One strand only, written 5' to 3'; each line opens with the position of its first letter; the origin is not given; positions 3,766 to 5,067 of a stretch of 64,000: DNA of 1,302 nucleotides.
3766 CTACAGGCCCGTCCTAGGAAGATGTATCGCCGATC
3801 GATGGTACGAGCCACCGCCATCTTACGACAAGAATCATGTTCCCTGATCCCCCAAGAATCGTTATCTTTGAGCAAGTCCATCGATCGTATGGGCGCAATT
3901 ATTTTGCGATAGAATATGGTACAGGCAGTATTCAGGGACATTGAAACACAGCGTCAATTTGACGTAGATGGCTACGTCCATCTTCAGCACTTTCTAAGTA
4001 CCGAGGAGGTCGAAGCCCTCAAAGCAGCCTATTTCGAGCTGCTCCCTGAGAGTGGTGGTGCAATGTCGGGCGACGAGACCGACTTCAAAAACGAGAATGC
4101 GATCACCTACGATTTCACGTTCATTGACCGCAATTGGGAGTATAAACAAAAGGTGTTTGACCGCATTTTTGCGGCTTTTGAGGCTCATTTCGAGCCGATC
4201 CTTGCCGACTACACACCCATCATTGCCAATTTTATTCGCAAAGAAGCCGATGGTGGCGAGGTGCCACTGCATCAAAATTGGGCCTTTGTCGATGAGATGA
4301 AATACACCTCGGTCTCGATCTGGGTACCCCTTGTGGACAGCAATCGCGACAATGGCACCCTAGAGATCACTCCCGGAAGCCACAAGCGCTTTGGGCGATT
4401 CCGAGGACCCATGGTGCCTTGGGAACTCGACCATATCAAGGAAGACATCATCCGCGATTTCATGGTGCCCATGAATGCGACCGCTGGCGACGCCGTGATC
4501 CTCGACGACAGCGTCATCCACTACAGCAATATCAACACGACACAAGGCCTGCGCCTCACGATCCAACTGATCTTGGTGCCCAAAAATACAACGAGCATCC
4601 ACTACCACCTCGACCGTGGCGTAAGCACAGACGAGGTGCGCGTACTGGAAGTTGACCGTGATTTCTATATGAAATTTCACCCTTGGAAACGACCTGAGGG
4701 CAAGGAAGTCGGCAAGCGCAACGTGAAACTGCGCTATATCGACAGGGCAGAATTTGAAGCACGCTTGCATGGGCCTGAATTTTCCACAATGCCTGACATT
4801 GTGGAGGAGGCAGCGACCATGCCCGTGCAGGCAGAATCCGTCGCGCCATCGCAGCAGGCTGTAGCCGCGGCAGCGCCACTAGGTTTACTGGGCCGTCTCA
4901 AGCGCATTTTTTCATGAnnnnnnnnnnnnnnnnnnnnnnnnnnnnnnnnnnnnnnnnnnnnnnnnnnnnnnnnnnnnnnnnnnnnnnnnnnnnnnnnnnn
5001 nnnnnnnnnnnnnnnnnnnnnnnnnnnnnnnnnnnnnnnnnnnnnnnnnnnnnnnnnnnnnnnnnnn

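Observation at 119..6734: Cluster of PhyH dioxygenases (four catalytic domains) with MinD-like amphipathic C-terminal tails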

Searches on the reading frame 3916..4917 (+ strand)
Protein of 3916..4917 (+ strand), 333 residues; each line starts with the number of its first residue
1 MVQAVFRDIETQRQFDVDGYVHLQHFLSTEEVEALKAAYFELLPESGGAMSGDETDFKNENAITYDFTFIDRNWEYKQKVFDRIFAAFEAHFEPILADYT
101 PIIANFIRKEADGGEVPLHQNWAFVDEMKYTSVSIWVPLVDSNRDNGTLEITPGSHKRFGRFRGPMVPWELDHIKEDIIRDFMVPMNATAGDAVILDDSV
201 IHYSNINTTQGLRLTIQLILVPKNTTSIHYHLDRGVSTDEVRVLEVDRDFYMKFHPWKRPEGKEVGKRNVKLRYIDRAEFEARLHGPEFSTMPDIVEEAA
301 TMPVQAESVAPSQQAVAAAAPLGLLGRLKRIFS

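Call 3: search_protein_families(library=pfam, proteins=[window:3916-4917:+], max_evalue=0.01)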
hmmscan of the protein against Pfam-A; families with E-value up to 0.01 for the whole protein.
window:3916-4917:+ (333 aa): 1 family
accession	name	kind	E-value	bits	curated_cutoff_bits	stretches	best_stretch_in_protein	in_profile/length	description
PF05721.19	PhyH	-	1.1e-24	88.4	22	1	15-213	1-211/213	Phytanoyl-CoA dioxygenase (PhyH)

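Call 4: search_protein_families(library=ncbifam, proteins=[window:3916-4917:+], max_evalue=0.01)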
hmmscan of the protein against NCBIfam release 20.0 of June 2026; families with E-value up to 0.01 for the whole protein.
window:3916-4917:+ (333 aa): 4 families
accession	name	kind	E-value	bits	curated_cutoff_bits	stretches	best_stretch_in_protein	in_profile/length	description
NF045813.1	DxPntBtaHylase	equivalog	0.00013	21.4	550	1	65-161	82-178/285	1-deoxypentalenic acid 11-beta-hydroxylase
TIGR02408.1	ectoine_ThpD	equivalog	0.00019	20.9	336.5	0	130-160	143-173/277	ectoine hydroxylase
TIGR01762.1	chlorin-enz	subfamily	0.00089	18.7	226.3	0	131-159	132-160/288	chlorinating enzyme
NF052437.1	MPhHdxlPhnYGIM8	equivalog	0.0047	16.4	500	0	113-218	111-211/260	methylphosphonate hydroxylase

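Call 19: find_homologous_proteins(query=window:3916-4917:+, max_evalue=0.00001)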
Query window:3916-4917:+ (333 aa): 566 proteins with E <= 0.00001 among 5426 candidates; the best 120 are listed.
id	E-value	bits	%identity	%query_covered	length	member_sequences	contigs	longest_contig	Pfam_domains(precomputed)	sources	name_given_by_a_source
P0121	1.4e-220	749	98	100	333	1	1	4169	PF05721.20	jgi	jgi:ectoine hydroxylase-related dioxygenase (phytanoyl-CoA dioxygenase family)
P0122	1.9e-194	663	86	100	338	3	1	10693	PF05721.20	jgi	jgi:ectoine hydroxylase-related dioxygenase (phytanoyl-CoA dioxygenase family)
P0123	2.4e-186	637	82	100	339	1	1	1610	PF05721.20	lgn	-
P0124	6.5e-179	612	80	100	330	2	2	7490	PF05721.20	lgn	-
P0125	2.4e-178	610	82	100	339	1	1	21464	PF05721.20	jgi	jgi:ectoine hydroxylase-related dioxygenase (phytanoyl-CoA dioxygenase family)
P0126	3.0e-169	581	78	100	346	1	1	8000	PF05721.20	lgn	-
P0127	6.3e-158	543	71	100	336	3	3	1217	PF05721.20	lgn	-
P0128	9.4e-156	536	71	100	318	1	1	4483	PF05721.20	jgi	jgi:ectoine hydroxylase-related dioxygenase (phytanoyl-CoA dioxygenase family)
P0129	5.6e-155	534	70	100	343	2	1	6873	PF05721.20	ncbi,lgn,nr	ncbi:MAG TPA: phytanoyl-CoA dioxygenase family protein [Bacteroidia bacterium]|nr:phytanoyl-CoA diox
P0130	9.4e-155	533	72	100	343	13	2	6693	PF05721.20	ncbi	-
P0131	4.8e-154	531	72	100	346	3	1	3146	PF05721.20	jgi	jgi:ectoine hydroxylase-related dioxygenase (phytanoyl-CoA dioxygenase family)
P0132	1.6e-152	526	69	100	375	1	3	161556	PF05721.20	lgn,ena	-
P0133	2.5e-149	515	69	100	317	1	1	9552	PF05721.20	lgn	-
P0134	7.5e-121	422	63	88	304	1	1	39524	PF05721.20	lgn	-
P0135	8.9e-120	418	57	100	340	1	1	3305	PF05721.20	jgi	jgi:hypothetical protein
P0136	2.1e-119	417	64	86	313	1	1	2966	PF05721.20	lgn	-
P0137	6.9e-119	415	63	86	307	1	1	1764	PF05721.20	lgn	-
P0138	7.1e-119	415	59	100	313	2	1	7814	PF05721.20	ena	-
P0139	2.7e-118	413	64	86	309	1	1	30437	PF05721.20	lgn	-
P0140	4.3e-118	412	57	100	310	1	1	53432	PF05721.20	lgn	-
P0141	1.1e-117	411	58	100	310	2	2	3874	PF05721.20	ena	-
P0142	7.8e-116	405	58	100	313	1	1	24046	PF05721.20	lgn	-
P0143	2.8e-114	400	56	100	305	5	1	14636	PF05721.20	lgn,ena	-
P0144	3.4e-112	393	55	100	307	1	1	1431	PF05721.20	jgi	jgi:ectoine hydroxylase-related dioxygenase (phytanoyl-CoA dioxygenase family)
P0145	8.9e-111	388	55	100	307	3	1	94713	PF05721.20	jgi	-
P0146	1.9e-110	387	55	100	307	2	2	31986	PF05721.20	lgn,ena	-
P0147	1.9e-109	384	55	100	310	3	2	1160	PF05721.20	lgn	-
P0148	7.7e-109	382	57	91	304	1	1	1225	PF05721.20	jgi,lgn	jgi:hypothetical protein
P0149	1.3e-108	381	59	88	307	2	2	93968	PF05721.20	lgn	-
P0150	2.8e-108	380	60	86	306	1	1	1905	PF05721.20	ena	-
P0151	6.7e-108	379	57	91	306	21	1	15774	PF05721.20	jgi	jgi:hypothetical protein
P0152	2.7e-107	377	57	88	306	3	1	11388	PF05721.20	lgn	-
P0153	3.6e-107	377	59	86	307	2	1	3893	PF05721.20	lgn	-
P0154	1.1e-106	375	59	86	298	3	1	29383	PF05721.20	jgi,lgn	-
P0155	1.9e-106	374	56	91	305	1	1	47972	PF05721.20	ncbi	-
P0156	1.9e-106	374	54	91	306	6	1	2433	PF05721.20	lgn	-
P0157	6.0e-106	373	56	90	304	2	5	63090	PF05721.20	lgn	-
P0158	8.2e-106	372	60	80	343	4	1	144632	PF05721.20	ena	-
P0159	1.9e-105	371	52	99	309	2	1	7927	PF05721.20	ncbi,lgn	-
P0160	3.8e-105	370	55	91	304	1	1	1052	PF05721.20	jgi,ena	-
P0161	5.2e-105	370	60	86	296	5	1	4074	PF05721.20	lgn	-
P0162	6.6e-105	369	59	84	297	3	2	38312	PF05721.20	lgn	-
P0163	8.2e-105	369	56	91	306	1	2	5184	PF05721.20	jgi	jgi:hypothetical protein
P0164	1.0e-104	369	56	90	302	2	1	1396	PF05721.20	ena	-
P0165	1.3e-104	368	55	89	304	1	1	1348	PF05721.20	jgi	-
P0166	1.4e-104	368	62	79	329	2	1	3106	PF05721.20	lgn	-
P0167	1.8e-104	368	55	90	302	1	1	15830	PF05721.20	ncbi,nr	ncbi:MAG TPA: phytanoyl-CoA dioxygenase family protein [Chitinophagales bacterium]|nr:phytanoyl-CoA 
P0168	1.9e-104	368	54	91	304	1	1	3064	PF05721.20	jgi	jgi:ectoine hydroxylase-related dioxygenase (phytanoyl-CoA dioxygenase family)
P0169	4.6e-104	366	55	90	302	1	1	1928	PF05721.20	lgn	-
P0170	4.7e-104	366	58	86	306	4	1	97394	PF05721.20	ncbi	ncbi:MAG: phytanoyl-CoA dioxygenase family protein [Saprospiraceae bacterium]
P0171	6.1e-104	366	57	88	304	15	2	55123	PF05721.20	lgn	-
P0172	8.2e-104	366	51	100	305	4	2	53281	PF05721.20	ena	-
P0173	8.6e-104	365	59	81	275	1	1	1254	PF05721.20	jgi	-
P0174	8.9e-104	365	58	86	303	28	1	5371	PF05721.20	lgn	-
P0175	9.5e-104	365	57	88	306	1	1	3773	PF05721.20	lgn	-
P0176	1.2e-103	365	58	87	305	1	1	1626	PF05721.20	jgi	jgi:hypothetical protein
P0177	1.2e-103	365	57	86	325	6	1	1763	PF05721.20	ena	-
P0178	1.4e-103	365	56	88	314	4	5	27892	PF05721.20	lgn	-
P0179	2.6e-103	364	52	100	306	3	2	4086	PF05721.20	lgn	-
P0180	2.7e-103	364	55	91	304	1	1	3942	PF05721.20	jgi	jgi:hypothetical protein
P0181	2.7e-103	364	54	90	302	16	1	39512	PF05721.20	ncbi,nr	ncbi:MAG TPA: phytanoyl-CoA dioxygenase family protein [Chitinophagales bacterium]|nr:phytanoyl-CoA 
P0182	2.9e-103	364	58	86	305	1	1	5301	PF05721.20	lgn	-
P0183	3.5e-103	363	58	86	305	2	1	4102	PF05721.20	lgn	-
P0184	4.3e-103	363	57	88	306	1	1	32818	PF05721.20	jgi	jgi:hypothetical protein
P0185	4.6e-103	363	56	86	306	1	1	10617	PF05721.20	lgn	-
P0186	4.9e-103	363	59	84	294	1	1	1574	PF05721.20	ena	-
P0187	5.8e-103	363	57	86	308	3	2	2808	PF05721.20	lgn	-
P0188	6.2e-103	363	58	86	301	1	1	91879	PF05721.20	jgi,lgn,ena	-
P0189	6.5e-103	363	58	85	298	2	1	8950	PF05721.20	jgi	jgi:hypothetical protein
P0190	6.9e-103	363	52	100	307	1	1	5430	PF05721.20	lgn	-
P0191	8.3e-103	362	56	88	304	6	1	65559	PF05721.20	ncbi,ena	-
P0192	9.0e-103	362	53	91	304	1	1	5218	PF05721.20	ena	-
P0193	1.3e-102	362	56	89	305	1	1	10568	PF05721.20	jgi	jgi:hypothetical protein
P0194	1.3e-102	362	55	91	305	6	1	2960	PF05721.20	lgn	-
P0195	1.5e-102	361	52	98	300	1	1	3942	PF05721.20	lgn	-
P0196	1.9e-102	361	55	90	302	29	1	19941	PF05721.20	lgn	-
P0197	2.0e-102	361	58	87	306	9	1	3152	PF05721.20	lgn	-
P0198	2.0e-102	361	57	86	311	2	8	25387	PF05721.20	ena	-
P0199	2.0e-102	361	51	100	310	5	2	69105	PF05721.20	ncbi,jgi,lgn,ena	jgi:hypothetical protein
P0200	3.0e-102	360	56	88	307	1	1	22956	PF05721.20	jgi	jgi:hypothetical protein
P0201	3.3e-102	360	52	100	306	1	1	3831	PF05721.20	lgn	-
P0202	3.6e-102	360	56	86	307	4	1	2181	PF05721.20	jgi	jgi:hypothetical protein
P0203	3.7e-102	360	57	86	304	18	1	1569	PF05721.20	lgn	-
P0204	4.0e-102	360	53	91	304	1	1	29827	PF05721.20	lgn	-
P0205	4.0e-102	360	56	86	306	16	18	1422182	PF05721.20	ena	-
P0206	4.2e-102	360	58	80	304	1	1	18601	PF05721.20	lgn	-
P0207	5.4e-102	360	52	100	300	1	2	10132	PF05721.20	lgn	-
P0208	5.9e-102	359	56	88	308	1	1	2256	PF05721.20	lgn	-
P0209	6.0e-102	359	50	100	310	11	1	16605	PF05721.20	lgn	-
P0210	6.0e-102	359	57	86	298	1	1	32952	PF05721.20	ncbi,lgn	-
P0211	7.7e-102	359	54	91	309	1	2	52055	PF05721.20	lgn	-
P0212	8.0e-102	359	57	86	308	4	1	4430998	PF05721.20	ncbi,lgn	-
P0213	1.2e-101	358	54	88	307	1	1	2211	PF05721.20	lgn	-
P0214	1.2e-101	358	54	91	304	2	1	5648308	PF05721.20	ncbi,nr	ncbi:hypothetical protein CNR22_03960 [Sphingobacteriaceae bacterium]|nr:hypothetical protein CNR22_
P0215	1.2e-101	358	51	100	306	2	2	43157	PF05721.20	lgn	-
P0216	1.5e-101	358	56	86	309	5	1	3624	PF05721.20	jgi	jgi:hypothetical protein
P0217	2.0e-101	358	56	86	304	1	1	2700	PF05721.20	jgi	jgi:hypothetical protein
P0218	2.0e-101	358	51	100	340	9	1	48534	PF05721.20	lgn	-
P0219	2.1e-101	358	50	100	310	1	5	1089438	PF05721.20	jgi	jgi:hypothetical protein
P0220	2.4e-101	357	57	85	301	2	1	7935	PF05721.20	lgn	-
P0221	2.6e-101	357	56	86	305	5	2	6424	PF05721.20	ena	-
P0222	2.7e-101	357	55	86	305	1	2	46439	PF05721.20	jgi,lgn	-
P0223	2.7e-101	357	53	86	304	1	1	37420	PF05721.20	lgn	-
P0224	2.7e-101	357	50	100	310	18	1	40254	PF05721.20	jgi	-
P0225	2.8e-101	357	57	88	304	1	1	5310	PF05721.20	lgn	-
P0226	3.0e-101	357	56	86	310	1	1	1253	PF05721.20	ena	-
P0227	3.6e-101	357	55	86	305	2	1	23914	PF05721.20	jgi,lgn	jgi:ectoine hydroxylase-related dioxygenase (phytanoyl-CoA dioxygenase family)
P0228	3.7e-101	357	54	91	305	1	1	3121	PF05721.20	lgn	-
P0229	5.0e-101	356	55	86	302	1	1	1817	PF05721.20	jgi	jgi:ectoine hydroxylase-related dioxygenase (phytanoyl-CoA dioxygenase family)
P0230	5.7e-101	356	56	87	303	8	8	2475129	PF05721.20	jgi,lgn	jgi:ectoine hydroxylase-related dioxygenase (phytanoyl-CoA dioxygenase family)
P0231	6.2e-101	356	55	86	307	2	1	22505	PF05721.20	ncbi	-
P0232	7.0e-101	356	58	86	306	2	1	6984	PF05721.20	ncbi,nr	ncbi:MAG: hypothetical protein JWO06_1689 [Bacteroidota bacterium]|nr:hypothetical protein [Bacteroi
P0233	7.2e-101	356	56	86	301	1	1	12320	PF05721.20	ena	-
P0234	7.6e-101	356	55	88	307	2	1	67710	PF05721.20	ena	-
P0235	7.7e-101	356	56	86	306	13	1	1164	PF05721.20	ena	-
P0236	7.8e-101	356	54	86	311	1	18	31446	PF05721.20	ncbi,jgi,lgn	ncbi:MAG: ectoine hydroxylase-related dioxygenase (phytanoyl-CoA dioxygenase family) [Chitinophagale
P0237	8.8e-101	356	55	86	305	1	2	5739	PF05721.20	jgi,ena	-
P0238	9.2e-101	356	55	90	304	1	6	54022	PF05721.20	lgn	-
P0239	9.4e-101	355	55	86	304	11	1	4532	PF05721.20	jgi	jgi:hypothetical protein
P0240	9.7e-101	355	53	86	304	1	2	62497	PF05721.20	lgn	-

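Call 21: search_solved_structures(query=window:3916-4917:+, max_evalue=0.01)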
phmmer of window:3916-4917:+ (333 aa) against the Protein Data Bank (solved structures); distinct sequences matched with E-value up to 0.01: 6.
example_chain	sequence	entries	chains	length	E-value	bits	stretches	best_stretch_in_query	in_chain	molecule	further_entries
2opw_A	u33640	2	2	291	1.4e-05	27.8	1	106-213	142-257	PHYHD1 protein | Phytanoyl-CoA dioxygenase domain-containing protein 1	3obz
6ec3_A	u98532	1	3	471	4e-05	26.3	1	13-217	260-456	Methyltransferase domain-containing protein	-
5epa_A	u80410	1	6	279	7.5e-05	25.4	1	11-221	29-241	SnoK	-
4xab_A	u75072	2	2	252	0.0007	22.3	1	110-219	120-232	EvdO2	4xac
5ep9_A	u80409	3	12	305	0.00092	21.9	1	104-220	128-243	SnoN,Epimerase SnoN | SnoN,SnoN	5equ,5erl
2a1x_A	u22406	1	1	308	0.0039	19.8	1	114-240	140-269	Phytanoyl-CoA dioxygenase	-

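Call 24: find_encoding_contigs(protein=P0214, flank=10000, max_places=2)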
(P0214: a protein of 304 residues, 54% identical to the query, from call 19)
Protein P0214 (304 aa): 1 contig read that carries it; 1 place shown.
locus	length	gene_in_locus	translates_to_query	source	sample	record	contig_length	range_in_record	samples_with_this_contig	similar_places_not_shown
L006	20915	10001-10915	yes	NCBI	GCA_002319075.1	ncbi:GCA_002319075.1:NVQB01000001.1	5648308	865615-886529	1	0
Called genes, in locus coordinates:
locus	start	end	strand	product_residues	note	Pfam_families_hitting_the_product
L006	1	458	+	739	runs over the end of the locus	PF07732:Cu-oxidase_3, PF00394:Cu-oxidase, PF07731:Cu-oxidase_2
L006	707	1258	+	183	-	-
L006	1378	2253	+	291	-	PF02567:PhzC-PhzF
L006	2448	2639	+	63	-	-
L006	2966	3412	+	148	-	PF07681:DoxX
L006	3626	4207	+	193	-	PF00027:cNMP_binding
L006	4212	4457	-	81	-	PF00583:Acetyltransf_1 (weak), PF08445:FR47 (weak), PF13508:Acetyltransf_7, PF13673:Acetyltransf_10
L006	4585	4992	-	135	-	PF09917:DUF2147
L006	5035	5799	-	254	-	PF04116:FA_hydroxylase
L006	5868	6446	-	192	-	PF00027:cNMP_binding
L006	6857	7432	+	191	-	PF00027:cNMP_binding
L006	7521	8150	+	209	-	-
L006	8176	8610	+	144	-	PF19851:DUF6326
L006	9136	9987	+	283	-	PF01061:ABC2_membrane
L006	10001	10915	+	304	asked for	PF05721:PhyH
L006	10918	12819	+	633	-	PF05721:PhyH, PF13640:2OG-FeII_Oxy_3 (faint), PF05721:PhyH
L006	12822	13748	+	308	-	PF05721:PhyH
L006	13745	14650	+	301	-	PF05721:PhyH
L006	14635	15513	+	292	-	PF05721:PhyH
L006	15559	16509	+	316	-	PF02353:CMAS, PF13489:Methyltransf_23, PF08241:Methyltransf_11, PF08242:Methyltransf_12, PF13649:Methyltransf_25, PF13847:Methyltransf_31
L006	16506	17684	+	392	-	PF00005:ABC_tran, PF14524:Wzt_C (faint)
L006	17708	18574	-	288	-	PF05721:PhyH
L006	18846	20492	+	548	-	PF13522:GATase_6 (faint), PF13537:GATase_7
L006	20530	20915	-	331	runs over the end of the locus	PF00535:Glycos_transf_2, PF10111:Glyco_tranf_2_2, PF13641:Glyco_tranf_2_3 (weak)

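Call 25: find_encoding_contigs(protein=P0212, flank=10000, max_places=2)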
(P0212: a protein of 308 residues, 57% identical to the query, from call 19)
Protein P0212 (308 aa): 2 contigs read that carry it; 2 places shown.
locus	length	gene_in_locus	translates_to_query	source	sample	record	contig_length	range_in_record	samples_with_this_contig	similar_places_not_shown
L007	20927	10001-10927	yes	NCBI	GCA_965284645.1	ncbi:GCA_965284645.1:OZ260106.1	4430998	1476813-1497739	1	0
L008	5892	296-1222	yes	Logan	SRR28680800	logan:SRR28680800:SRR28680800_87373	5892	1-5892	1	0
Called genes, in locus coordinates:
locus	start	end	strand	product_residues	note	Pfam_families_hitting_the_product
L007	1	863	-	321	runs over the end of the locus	PF12704:MacB_PCD, PF02687:FtsX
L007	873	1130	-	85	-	-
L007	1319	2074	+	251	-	-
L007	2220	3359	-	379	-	PF02771:Acyl-CoA_dh_N, PF02770:Acyl-CoA_dh_M, PF00441:Acyl-CoA_dh_1, PF08028:Acyl-CoA_dh_2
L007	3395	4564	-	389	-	PF09594:GT87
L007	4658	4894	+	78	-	-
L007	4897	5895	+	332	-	PF08545:ACP_syn_III, PF08541:ACP_syn_III_C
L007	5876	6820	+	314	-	PF00535:Glycos_transf_2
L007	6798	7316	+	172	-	PF13302:Acetyltransf_3, PF13523:Acetyltransf_8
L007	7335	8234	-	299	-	-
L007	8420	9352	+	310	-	PF00155:Aminotran_1_2 (weak), PF01041:DegT_DnrJ_EryC1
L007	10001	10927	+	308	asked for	PF05721:PhyH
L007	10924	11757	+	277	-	PF01061:ABC2_membrane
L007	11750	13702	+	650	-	PF05721:PhyH, PF13759:2OG-FeII_Oxy_5 (faint), PF05721:PhyH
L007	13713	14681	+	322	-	PF05721:PhyH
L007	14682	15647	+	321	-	PF05721:PhyH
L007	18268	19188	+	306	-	PF05721:PhyH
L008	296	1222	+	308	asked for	PF05721:PhyH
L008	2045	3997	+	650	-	PF05721:PhyH, PF13759:2OG-FeII_Oxy_5 (faint), PF05721:PhyH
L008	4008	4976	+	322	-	PF05721:PhyH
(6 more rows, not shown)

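Call 26: find_encoding_contigs(protein=P0230, flank=10000, max_places=2)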
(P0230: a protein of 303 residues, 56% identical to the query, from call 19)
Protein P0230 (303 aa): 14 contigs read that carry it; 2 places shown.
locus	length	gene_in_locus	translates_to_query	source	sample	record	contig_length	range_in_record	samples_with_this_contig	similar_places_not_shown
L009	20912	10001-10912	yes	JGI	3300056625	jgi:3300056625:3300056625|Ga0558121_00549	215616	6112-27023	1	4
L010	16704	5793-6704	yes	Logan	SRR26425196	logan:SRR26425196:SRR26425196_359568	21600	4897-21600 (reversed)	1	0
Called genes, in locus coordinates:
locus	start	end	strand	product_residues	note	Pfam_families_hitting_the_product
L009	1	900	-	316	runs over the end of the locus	PF02353:CMAS, PF13489:Methyltransf_23, PF08241:Methyltransf_11, PF08242:Methyltransf_12, PF13649:Methyltransf_25, PF13847:Methyltransf_31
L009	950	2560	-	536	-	PF00890:FAD_binding_2 (faint), PF01266:DAO (faint), PF07992:Pyr_redox_2 (faint), PF13450:NAD_binding_8 (weak), PF00732:GMC_oxred_N (weak), PF05199:GMC_oxred_C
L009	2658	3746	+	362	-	PF00793:DAHP_synth_1, PF01817:CM_2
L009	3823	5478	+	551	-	PF17391:Urocanase_N, PF01175:Urocanase, PF17392:Urocanase_C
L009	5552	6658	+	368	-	PF10503:Esterase_PHB, PF20434:BD-FAE (faint), PF02230:Abhydrolase_2, PF18962:Por_Secre_tail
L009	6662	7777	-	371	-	PF28535:DUF8431, PF03372:Exo_endo_phos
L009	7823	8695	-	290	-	PF01694:Rhomboid, PF20216:DUF6576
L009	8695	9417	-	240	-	PF08551:DUF1751, PF01694:Rhomboid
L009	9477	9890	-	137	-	-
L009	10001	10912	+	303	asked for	PF05721:PhyH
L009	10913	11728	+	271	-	PF01061:ABC2_membrane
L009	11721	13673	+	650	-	PF05721:PhyH, PF13759:2OG-FeII_Oxy_5 (faint), PF05721:PhyH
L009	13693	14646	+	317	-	PF05721:PhyH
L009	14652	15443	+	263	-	PF05721:PhyH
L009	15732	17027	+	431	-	PF00005:ABC_tran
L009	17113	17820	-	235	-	PF00535:Glycos_transf_2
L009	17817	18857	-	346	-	PF01408:GFO_IDH_MocA, PF22725:GFO_IDH_MocA_C3, PF02894:GFO_IDH_MocA_C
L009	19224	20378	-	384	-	PF00266:Aminotran_5 (weak), PF01041:DegT_DnrJ_EryC1, PF00155:Aminotran_1_2 (faint)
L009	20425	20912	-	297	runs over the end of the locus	PF00535:Glycos_transf_2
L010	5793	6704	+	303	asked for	PF05721:PhyH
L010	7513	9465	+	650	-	PF05721:PhyH, PF13759:2OG-FeII_Oxy_5 (faint), PF05721:PhyH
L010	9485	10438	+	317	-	PF05721:PhyH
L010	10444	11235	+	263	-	PF05721:PhyH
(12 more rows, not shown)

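Call 30: find_encoding_contigs(protein=P0125, flank=10000, max_places=2)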
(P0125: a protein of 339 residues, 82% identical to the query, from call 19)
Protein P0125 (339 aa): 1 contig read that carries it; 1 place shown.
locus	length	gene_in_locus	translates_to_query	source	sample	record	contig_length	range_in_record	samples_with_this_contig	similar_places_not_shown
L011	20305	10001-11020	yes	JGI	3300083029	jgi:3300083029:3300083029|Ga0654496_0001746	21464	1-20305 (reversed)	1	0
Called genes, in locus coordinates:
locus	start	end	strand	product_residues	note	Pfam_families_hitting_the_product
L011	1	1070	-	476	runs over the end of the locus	-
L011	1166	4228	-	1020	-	-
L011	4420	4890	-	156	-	-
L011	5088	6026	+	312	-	PF05721:PhyH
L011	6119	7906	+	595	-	PF05721:PhyH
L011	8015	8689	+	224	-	PF18962:Por_Secre_tail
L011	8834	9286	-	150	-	-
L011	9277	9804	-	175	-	PF13274:SocA_Panacea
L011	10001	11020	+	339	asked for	PF05721:PhyH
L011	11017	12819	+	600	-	PF05721:PhyH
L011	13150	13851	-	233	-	-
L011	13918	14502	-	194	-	PF00027:cNMP_binding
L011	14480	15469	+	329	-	-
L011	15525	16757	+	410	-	-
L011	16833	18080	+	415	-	-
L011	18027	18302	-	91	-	-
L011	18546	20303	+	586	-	?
